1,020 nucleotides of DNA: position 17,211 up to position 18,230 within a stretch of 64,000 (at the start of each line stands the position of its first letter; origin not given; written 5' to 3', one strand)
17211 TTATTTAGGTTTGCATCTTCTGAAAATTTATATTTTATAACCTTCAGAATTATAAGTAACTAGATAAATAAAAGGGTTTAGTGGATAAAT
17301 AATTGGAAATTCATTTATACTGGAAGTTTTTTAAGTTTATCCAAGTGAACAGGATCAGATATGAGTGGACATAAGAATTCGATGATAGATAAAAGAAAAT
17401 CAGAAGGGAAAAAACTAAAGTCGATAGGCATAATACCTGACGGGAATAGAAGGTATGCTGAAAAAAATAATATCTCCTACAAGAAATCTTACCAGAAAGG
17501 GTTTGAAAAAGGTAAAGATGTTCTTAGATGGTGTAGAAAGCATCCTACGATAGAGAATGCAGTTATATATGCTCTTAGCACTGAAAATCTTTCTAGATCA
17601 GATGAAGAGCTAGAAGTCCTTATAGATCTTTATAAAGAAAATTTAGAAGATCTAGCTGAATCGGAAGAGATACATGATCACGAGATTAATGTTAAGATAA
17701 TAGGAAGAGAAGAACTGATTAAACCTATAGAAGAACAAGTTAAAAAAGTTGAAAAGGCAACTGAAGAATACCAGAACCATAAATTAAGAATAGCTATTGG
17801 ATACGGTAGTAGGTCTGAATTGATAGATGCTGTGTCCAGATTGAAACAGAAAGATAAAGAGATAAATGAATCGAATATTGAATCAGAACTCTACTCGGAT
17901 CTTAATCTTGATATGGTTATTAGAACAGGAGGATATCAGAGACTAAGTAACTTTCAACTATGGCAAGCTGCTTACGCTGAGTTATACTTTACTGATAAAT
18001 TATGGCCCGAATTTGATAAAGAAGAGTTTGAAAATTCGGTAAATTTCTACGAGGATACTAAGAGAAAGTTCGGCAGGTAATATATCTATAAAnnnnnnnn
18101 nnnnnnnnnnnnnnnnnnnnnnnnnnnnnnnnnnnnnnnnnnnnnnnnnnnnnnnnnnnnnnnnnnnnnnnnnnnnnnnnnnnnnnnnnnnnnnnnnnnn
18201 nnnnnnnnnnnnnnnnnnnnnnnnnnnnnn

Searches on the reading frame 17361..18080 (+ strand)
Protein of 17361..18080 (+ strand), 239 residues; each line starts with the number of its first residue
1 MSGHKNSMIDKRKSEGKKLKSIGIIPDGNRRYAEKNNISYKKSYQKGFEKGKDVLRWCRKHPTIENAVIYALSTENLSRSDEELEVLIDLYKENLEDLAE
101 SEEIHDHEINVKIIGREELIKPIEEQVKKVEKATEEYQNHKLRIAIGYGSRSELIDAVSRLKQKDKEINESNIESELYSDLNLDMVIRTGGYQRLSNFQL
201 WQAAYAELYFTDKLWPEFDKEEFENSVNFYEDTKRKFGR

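Call 42: search_protein_families(library=pfam, proteins=[window:17361-18080:+], max_evalue=0.00001)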
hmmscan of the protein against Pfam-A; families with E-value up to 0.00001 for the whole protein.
window:17361-18080:+ (239 aa): 1 family
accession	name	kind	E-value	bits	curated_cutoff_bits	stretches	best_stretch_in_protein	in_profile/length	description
PF01255.24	Prenyltransf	-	2.4e-61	207.5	27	1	25-238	1-219/219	Putative undecaprenyl diphosphate synthase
